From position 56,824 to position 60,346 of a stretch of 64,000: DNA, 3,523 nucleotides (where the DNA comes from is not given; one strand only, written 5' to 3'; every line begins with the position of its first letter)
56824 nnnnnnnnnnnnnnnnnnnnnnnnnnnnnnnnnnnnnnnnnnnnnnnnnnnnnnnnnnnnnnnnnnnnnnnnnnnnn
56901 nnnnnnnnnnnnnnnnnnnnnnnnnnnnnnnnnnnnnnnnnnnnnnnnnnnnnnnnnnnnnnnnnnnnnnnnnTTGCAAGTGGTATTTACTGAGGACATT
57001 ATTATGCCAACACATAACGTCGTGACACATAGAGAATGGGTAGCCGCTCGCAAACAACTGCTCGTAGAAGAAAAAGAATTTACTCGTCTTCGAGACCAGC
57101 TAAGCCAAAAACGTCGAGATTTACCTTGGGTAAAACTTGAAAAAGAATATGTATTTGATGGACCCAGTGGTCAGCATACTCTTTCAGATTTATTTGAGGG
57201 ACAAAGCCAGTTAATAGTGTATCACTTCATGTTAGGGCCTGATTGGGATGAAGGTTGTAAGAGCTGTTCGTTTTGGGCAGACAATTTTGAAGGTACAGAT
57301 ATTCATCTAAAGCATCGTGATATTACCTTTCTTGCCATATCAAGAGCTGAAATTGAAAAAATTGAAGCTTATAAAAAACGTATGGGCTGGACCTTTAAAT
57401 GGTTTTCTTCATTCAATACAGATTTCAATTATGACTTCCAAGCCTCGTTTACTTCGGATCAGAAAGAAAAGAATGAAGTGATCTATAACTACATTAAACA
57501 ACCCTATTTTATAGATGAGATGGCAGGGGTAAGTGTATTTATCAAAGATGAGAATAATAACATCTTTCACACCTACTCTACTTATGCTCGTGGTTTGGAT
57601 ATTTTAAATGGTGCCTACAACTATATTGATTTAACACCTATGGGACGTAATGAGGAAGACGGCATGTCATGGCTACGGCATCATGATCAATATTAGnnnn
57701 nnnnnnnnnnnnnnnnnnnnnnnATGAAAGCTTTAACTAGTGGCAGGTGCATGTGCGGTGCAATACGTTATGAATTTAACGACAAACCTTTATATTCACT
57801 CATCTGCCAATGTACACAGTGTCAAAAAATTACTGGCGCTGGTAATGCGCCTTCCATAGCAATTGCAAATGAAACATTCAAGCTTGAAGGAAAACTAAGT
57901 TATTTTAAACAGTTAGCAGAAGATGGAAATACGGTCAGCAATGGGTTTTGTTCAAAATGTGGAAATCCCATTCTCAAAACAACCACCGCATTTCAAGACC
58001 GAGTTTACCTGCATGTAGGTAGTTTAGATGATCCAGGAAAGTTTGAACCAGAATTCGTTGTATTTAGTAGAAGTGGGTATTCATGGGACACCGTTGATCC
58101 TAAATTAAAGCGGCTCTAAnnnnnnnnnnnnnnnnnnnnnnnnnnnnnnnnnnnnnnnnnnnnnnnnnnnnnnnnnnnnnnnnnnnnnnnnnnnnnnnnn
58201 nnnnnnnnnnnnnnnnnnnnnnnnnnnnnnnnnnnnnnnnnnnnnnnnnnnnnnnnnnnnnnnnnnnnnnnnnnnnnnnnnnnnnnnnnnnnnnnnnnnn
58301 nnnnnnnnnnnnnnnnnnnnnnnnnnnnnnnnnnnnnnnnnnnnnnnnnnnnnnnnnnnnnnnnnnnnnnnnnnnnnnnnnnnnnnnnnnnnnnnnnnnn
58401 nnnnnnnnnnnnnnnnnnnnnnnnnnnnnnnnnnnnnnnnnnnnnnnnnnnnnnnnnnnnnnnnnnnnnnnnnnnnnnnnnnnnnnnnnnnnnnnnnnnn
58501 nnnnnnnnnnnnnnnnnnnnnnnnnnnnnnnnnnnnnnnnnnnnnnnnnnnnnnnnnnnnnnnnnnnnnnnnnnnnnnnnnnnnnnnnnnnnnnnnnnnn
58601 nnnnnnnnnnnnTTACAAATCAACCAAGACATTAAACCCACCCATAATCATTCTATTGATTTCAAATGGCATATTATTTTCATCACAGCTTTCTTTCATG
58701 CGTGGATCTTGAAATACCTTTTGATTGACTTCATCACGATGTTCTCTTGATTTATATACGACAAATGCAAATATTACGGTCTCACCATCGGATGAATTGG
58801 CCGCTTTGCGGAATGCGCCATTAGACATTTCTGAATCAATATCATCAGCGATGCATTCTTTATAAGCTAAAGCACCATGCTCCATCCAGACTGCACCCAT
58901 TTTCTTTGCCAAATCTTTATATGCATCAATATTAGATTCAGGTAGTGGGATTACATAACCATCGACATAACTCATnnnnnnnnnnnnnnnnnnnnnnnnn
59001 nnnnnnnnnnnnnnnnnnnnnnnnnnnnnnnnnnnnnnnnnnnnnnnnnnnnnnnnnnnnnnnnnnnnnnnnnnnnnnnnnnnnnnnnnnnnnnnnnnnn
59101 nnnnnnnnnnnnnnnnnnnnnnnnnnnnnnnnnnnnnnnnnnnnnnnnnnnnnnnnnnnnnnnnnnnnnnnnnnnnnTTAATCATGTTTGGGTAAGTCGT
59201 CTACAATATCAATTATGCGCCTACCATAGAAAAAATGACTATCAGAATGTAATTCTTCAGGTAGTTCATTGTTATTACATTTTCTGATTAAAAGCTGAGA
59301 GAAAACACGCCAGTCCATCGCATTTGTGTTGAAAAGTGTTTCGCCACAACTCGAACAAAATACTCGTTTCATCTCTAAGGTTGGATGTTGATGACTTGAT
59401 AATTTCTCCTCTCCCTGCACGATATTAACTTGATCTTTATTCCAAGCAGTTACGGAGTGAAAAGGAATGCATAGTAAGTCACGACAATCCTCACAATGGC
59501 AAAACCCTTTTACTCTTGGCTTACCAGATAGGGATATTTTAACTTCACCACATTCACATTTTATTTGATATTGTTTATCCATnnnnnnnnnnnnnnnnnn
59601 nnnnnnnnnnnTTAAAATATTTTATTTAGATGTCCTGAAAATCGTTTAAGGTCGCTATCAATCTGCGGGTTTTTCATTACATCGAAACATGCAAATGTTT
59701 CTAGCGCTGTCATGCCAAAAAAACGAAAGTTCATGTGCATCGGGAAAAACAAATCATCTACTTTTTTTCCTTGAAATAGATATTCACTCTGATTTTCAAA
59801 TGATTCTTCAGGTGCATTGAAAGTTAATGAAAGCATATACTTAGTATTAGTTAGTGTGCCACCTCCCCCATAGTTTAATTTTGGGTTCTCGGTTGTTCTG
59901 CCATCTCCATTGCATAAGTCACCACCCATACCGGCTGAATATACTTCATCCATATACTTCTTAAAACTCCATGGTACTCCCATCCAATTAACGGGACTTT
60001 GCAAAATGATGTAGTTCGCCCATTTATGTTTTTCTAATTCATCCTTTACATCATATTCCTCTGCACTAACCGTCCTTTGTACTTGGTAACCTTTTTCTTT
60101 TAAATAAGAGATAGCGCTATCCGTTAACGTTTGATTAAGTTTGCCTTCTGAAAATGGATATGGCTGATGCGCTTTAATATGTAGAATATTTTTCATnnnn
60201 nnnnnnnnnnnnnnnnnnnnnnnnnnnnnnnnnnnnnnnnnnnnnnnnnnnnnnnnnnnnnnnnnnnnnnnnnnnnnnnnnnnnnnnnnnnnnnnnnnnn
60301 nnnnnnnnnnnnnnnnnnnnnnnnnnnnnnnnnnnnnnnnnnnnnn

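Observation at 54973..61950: Six-copy family of ~28-bp imperfect palindromic repeats confined to the cargo region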

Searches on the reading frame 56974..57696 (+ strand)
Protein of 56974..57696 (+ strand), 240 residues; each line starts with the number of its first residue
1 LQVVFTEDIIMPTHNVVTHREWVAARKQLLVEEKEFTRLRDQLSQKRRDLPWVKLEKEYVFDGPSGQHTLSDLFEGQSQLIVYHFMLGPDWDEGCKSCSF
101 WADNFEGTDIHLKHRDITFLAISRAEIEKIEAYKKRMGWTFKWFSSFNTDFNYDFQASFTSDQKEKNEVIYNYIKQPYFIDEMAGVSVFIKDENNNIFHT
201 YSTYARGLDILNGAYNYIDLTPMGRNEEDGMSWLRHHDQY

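Call 17: search_protein_families(library=pfam, proteins=[window:56974-57696:+], max_evalue=0.01)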
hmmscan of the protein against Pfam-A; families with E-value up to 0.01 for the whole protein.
window:56974-57696:+ (240 aa): 1 family
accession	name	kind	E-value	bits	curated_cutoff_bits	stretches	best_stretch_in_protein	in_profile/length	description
PF05988.18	DUF899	-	3.1e-96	321.7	27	1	11-240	1-224/224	Bacterial protein of unknown function (DUF899)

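Call 94: find_homologous_proteins(query=window:57004-57696:+, max_evalue=1e-60)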
Query window:57004-57696:+ (230 aa): 7535 proteins with E <= 1e-60 among 8000 candidates; the best 120 are listed.
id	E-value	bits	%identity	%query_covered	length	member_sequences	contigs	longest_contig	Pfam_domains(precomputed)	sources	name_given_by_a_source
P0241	7.8e-158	541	100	100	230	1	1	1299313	PF05988.19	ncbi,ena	-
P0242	5.2e-134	463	85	100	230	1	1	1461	PF05988.19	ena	-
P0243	7.6e-134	463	83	100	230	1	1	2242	PF05988.19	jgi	-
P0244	1.6e-132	458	86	100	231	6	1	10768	PF05988.19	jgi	-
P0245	7.5e-131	453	83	100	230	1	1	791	PF05988.19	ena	-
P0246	1.2e-130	452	82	100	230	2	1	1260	PF05988.19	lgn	-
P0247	1.6e-129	449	81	100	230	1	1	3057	PF05988.19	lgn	-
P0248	3.3e-128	444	82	100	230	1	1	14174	PF05988.19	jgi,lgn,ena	-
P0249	4.9e-127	440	80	100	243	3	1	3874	PF05988.19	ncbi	-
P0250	4.3e-126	437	80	100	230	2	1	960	PF05988.19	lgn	-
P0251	5.6e-125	434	80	100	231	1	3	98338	PF05988.19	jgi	-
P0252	2.8e-122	425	76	100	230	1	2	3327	PF05988.19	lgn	-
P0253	1.7e-116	406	73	100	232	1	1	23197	PF05988.19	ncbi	ncbi:MAG: DUF899 domain-containing protein [Arenicellales bacterium]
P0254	3.4e-116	405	73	100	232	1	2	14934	PF05988.19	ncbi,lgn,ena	-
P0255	1.6e-115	403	73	100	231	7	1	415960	PF05988.19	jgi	-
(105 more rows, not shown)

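Call 95: find_encoding_contigs(protein=P0241, flank=10000, max_places=2)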
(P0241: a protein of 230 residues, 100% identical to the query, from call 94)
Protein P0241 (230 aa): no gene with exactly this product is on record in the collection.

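Call 96: find_encoding_contigs(protein=P0244, flank=10000, max_places=2)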
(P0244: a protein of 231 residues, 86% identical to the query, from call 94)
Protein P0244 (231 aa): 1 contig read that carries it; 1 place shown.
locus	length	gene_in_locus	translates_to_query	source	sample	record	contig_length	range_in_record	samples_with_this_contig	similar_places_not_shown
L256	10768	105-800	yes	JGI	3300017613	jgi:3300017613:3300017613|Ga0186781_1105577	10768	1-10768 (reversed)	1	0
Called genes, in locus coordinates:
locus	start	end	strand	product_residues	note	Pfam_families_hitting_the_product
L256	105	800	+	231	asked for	PF05988:DUF899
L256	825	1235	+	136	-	-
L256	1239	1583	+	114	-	PF04993:TfoX_N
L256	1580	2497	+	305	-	PF00892:EamA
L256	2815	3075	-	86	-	-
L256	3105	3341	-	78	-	-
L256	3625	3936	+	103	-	-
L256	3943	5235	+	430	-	PF07992:Pyr_redox_2, PF13450:NAD_binding_8 (faint), PF21706:FCSD_central, PF09242:FCSD-flav_bind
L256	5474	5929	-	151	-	-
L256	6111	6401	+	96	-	PF01527:HTH_Tnp_1, PF13384:HTH_23, PF13518:HTH_28 (weak), PF13551:HTH_29 (weak)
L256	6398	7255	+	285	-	PF13276:HTH_21, PF00665:rve, PF13683:rve_3, PF13333:rve_2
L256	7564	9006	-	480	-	PF05598:DUF772, PF01609:DDE_Tnp_1, PF13751:DDE_Tnp_1_6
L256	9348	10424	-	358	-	PF25917:BSH_RND (faint), PF25876:HH_MFP_RND (weak)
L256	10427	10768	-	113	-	?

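Call 97: find_encoding_contigs(protein=P0248, flank=10000, max_places=2)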
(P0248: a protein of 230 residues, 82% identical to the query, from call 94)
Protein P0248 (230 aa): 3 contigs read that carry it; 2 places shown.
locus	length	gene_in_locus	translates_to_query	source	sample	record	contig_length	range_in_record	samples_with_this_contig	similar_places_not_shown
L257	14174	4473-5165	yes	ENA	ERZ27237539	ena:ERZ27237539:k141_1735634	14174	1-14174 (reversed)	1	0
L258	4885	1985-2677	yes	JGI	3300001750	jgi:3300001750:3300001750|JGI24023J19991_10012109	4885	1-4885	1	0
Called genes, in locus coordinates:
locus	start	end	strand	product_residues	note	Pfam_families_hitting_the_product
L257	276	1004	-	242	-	PF06468:Spond_N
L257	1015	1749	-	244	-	-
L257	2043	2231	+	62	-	-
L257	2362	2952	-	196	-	PF01872:RibD_C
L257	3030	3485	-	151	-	PF08327:AHSA1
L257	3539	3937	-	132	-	PF04828:GFA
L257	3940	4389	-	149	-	PF01638:HxlR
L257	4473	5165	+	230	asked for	PF05988:DUF899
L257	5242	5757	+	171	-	-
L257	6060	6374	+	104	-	-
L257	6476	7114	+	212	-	-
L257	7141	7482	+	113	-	PF01981:PTH2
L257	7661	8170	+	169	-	PF00583:Acetyltransf_1, PF13673:Acetyltransf_10, PF13508:Acetyltransf_7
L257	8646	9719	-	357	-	PF05368:NmrA, PF13460:NAD_binding_10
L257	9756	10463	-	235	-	-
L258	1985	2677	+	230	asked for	PF05988:DUF899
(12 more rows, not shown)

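Call 98: find_encoding_contigs(protein=P0251, flank=10000, max_places=2)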
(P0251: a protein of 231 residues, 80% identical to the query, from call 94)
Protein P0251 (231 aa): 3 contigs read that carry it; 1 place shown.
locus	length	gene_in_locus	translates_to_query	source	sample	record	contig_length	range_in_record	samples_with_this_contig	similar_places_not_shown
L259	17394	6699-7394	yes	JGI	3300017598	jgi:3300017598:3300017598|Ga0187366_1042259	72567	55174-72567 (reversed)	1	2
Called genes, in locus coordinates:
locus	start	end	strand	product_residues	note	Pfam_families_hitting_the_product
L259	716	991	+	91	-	-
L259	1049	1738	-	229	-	PF00106:adh_short, PF08659:KR (weak), PF13561:adh_short_C2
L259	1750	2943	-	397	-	PF00106:adh_short, PF01370:Epimerase (weak), PF08659:KR, PF13561:adh_short_C2, PF03992:ABM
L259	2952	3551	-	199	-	PF00440:TetR_N, PF16925:TetR_C_13, PF21993:TetR_C_13_2 (weak)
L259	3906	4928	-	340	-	PF13565:HTH_32 (weak), PF13683:rve_3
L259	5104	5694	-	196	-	PF01872:RibD_C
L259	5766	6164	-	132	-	PF04828:GFA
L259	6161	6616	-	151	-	PF01638:HxlR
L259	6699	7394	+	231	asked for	PF05988:DUF899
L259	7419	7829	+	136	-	-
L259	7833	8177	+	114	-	PF04993:TfoX_N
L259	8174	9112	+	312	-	PF00892:EamA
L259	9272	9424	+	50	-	-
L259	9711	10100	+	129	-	-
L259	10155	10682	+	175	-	PF00583:Acetyltransf_1, PF13673:Acetyltransf_10, PF13508:Acetyltransf_7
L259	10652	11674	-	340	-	PF13565:HTH_32 (weak), PF13683:rve_3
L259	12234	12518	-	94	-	PF02599:CsrA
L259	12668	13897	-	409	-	PF00696:AA_kinase, PF01842:ACT (weak), PF22468:ACT_9 (weak), PF01842:ACT (weak), PF13840:ACT_7, PF22468:ACT_9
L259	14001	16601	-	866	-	PF01411:tRNA-synt_2c, PF07973:tRNA_SAD, PF02272:DHHA1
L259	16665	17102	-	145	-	PF21982:RecX_HTH1, PF02631:RecX_HTH2, PF21981:RecX_HTH3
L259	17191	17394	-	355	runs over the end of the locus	PF00154:RecA_N, PF06745:ATPase (weak), PF08423:Rad51, PF01637:ATPase_2 (weak), PF27531:MT3502_N, PF21096:RecA_C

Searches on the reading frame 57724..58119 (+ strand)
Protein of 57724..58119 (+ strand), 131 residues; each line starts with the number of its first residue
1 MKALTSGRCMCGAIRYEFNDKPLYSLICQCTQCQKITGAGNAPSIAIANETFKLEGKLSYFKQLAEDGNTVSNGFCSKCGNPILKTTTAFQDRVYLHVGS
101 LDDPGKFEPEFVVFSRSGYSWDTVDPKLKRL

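Call 17: search_protein_families(library=pfam, proteins=[window:57724-58119:+], max_evalue=0.01)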
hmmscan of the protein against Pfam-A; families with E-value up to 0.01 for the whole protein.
window:57724-58119:+ (131 aa): 2 families
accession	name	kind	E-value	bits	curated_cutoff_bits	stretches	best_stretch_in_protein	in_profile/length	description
PF04828.22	GFA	-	3.3e-29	101.7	24.3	1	6-115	3-113/115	Glutathione-dependent formaldehyde-activating enzyme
PF08772.16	Zn_ribbon_NOB1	-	0.0092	16.5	24.9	0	71-89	21-39/72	Nin one binding (NOB1) Zn-ribbon like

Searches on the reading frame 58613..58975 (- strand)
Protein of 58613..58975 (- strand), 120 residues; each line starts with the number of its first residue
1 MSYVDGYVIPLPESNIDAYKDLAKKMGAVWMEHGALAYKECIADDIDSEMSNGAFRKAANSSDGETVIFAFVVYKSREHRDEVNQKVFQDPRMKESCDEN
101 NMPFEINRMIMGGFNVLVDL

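Call 9: find_encoding_contigs(protein=window:58613-58975:-, flank=10000, max_places=10)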
Protein window:58613-58975:- (120 aa): no gene with exactly this product is on record in the collection.

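Call 17: search_protein_families(library=pfam, proteins=[window:58613-58975:-], max_evalue=0.01)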
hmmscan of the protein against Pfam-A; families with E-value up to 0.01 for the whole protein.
window:58613-58975:- (120 aa): 1 family
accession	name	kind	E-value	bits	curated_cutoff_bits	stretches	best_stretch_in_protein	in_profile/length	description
PF07237.17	DUF1428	-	2e-35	121.5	27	1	2-105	1-101/102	Protein of unknown function (DUF1428)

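Call 76: find_homologous_proteins(query=window:58613-58975:-, max_evalue=1e-30)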
Query window:58613-58975:- (120 aa): 241 proteins with E <= 1e-30 among 450 candidates; the best 120 are listed.
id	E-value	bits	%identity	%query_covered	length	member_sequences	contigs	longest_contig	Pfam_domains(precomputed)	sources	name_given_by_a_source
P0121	3.6e-71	255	93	100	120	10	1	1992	PF07237.18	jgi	-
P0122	2.4e-67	243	88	100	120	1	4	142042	PF07237.18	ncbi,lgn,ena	-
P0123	1.6e-65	237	88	100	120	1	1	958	PF07237.18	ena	-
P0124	1.4e-57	211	75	100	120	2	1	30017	PF07237.18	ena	-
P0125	1.9e-55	204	73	100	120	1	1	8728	PF07237.18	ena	-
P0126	1.1e-54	202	73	100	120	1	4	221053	PF07237.18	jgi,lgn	-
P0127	1.5e-54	201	73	100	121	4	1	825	PF07237.18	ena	-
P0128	7.6e-54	199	72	100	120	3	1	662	PF07237.18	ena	-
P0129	2.1e-53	198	72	100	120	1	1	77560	PF07237.18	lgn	-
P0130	2.6e-53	197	71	100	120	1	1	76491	PF07237.18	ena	-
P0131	2.1e-52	194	70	100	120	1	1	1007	PF07237.18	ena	-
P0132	5.5e-52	193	69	100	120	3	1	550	PF07237.18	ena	-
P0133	6.9e-51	190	68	100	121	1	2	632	PF07237.18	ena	-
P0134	7.5e-47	177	65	100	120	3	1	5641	PF07237.18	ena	-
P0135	3.2e-46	174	63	100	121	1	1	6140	PF07237.18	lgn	-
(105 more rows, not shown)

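Call 77: find_encoding_contigs(protein=P0122, flank=10000, max_places=4)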
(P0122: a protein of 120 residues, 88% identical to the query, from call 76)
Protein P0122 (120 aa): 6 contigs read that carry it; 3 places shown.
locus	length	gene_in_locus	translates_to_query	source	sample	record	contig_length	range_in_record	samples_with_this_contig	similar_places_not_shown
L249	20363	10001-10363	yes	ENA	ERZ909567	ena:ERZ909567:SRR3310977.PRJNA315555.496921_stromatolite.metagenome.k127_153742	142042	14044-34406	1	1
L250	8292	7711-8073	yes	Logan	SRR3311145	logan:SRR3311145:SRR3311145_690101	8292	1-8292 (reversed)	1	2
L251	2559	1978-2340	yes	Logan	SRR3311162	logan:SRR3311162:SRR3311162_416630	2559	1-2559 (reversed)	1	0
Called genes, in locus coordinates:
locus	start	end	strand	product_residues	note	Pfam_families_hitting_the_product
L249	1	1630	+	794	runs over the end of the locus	PF01588:tRNA_bind, PF03483:B3_4, PF03484:B5, PF17759:tRNA_synthFbeta, PF03147:FDX-ACB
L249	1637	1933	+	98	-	PF00216:Bac_DNA_binding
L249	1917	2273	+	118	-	PF13411:MerR_1, PF00376:MerR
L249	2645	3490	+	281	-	PF10502:Peptidase_S26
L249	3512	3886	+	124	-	PF16137:DUF4845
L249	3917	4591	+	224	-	PF14622:Ribonucleas_3_3, PF22935:RM44_endonuclase (weak), PF00636:Ribonuclease_3, PF00035:dsrm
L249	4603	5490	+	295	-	PF00009:GTP_EFTU, PF00350:Dynamin_N (faint), PF01926:MMR_HSR1, PF02421:FeoB_N, PF03193:RsgA_GTPase (faint), PF04548:AIG1, PF10662:PduV-EutP (weak), PF07650:KH_2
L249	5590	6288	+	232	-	PF11967:RecO_N, PF02565:RecO_C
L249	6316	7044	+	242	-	PF03740:PdxJ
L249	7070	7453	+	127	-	PF01648:ACPS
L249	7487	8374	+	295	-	PF00291:PALP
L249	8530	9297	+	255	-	PF10108:DNA_pol_B_exo2, PF13482:RNase_H_2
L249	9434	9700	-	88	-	PF13202:EF-hand_5 (faint), PF13405:EF-hand_6 (faint), PF00036:EF-hand_1 (faint)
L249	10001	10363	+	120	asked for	PF07237:DUF1428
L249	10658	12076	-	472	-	PF05598:DUF772, PF01609:DDE_Tnp_1, PF13751:DDE_Tnp_1_6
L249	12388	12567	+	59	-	-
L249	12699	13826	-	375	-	PF01546:Peptidase_M20, PF07687:M20_dimer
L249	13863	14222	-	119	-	PF03960:ArsC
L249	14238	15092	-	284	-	PF14805:THDPS_N_2, PF00132:Hexapep, PF14602:Hexapep_2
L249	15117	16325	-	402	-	PF00155:Aminotran_1_2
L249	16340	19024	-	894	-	PF08335:GlnD_UR_UTase, PF27444:GlnD_3rd, PF01966:HD, PF27446:GlnD_5th, PF22754:bHLH-TF_ACT-like_plant (faint), PF24931:ACT_ACR9_3rd (faint), PF01842:ACT (faint)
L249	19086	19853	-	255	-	PF00557:Peptidase_M24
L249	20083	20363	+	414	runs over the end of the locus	PF00318:Ribosomal_S2, PF14520:HHH_5, PF14229:DUF4332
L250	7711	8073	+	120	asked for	PF07237:DUF1428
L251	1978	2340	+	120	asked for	PF07237:DUF1428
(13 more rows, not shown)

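Call 78: find_encoding_contigs(protein=P0124, flank=10000, max_places=3)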
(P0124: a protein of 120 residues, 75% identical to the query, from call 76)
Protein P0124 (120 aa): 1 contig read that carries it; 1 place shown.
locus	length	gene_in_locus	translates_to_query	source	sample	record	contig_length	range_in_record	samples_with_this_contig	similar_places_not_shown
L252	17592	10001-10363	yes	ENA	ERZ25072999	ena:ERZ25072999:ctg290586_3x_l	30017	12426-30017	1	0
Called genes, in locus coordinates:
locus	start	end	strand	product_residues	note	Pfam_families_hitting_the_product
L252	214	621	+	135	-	PF07681:DoxX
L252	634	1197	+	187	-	-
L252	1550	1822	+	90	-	PF28442:DUF8400 (weak), PF00076:RRM_1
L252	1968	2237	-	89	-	-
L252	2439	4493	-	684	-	PF00378:ECH_1, PF16113:ECH_2, PF02737:3HCDH_N, PF00725:3HCDH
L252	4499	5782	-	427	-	PF00108:Thiolase_N, PF00109:ketoacyl-synt, PF02803:Thiolase_C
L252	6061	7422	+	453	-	PF00202:Aminotran_3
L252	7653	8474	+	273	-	PF12974:Phosphonate-bd, PF09084:NMT1 (weak)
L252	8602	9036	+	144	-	PF02566:OsmC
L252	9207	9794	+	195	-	PF00583:Acetyltransf_1, PF13508:Acetyltransf_7, PF13673:Acetyltransf_10, PF08445:FR47 (weak)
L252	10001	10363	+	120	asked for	PF07237:DUF1428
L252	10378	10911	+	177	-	-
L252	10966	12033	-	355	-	PF12727:PBP_like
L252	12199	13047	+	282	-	PF12849:PBP_like_2, PF01547:SBP_bac_1 (faint), PF13531:SBP_bac_11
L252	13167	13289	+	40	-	PF04358:DsrC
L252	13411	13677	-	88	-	-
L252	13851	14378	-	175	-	-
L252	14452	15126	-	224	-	-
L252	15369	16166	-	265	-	PF14346:DUF4398, PF00691:OmpA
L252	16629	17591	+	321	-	?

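Call 79: find_encoding_contigs(protein=P0126, flank=10000, max_places=3)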
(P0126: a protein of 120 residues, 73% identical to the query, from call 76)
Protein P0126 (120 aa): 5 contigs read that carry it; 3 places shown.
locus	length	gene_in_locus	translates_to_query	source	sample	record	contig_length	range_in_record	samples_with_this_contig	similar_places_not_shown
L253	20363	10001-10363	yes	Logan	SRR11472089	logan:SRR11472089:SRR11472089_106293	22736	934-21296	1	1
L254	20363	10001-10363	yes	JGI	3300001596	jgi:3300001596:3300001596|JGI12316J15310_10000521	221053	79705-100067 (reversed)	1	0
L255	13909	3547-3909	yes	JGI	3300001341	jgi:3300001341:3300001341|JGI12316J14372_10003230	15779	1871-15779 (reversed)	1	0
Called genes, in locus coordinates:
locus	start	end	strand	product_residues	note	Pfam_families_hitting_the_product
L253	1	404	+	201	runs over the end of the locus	PF00440:TetR_N, PF16925:TetR_C_13 (weak)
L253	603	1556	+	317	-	PF02574:S-methyl_trans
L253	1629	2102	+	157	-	PF03013:Pyr_excise (weak)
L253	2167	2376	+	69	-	-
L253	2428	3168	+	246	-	PF00117:GATase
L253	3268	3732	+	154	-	PF06094:GGACT, PF13772:AIG2_2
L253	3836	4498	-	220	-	PF00702:Hydrolase, PF12710:HAD (weak), PF13419:HAD_2, PF13242:Hydrolase_like (weak)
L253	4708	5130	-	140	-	-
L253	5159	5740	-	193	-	-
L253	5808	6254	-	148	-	-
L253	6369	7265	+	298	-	PF00126:HTH_1, PF03466:LysR_substrate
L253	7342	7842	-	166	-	PF07883:Cupin_2 (weak)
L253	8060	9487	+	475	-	PF00989:PAS, PF08448:PAS_4 (weak), PF13426:PAS_9, PF00158:Sigma54_activat, PF14532:Sigma54_activ_2, PF00004:AAA (weak), PF25601:AAA_lid_14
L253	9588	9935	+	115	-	-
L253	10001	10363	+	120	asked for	PF07237:DUF1428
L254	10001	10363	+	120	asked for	PF07237:DUF1428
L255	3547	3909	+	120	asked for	PF07237:DUF1428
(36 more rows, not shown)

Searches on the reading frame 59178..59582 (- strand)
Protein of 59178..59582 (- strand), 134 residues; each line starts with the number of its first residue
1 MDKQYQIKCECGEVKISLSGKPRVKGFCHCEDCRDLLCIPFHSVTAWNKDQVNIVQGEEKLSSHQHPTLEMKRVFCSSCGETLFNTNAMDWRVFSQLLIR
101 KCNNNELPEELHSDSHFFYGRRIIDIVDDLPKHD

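Call 17: search_protein_families(library=pfam, proteins=[window:59178-59582:-], max_evalue=0.01)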
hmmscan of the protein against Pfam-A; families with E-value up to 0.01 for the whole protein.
window:59178-59582:- (134 aa): 1 family
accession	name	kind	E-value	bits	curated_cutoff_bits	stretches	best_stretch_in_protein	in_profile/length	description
PF04828.22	GFA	-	1.3e-18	67.6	24.3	1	5-119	2-113/115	Glutathione-dependent formaldehyde-activating enzyme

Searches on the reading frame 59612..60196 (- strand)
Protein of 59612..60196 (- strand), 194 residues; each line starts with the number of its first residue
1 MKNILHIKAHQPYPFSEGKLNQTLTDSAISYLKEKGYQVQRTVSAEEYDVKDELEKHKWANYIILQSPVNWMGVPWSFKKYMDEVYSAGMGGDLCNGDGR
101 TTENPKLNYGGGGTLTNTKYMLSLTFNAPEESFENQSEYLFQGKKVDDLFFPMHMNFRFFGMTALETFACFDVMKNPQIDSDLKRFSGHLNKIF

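Call 17: search_protein_families(library=pfam, proteins=[window:59612-60196:-], max_evalue=0.01)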
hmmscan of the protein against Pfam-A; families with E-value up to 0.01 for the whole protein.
window:59612-60196:- (194 aa): 1 family
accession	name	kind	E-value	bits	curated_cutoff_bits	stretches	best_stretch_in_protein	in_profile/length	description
PF02525.22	Flavodoxin_2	-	1e-28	100.9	27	1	2-183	1-191/198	Flavodoxin-like fold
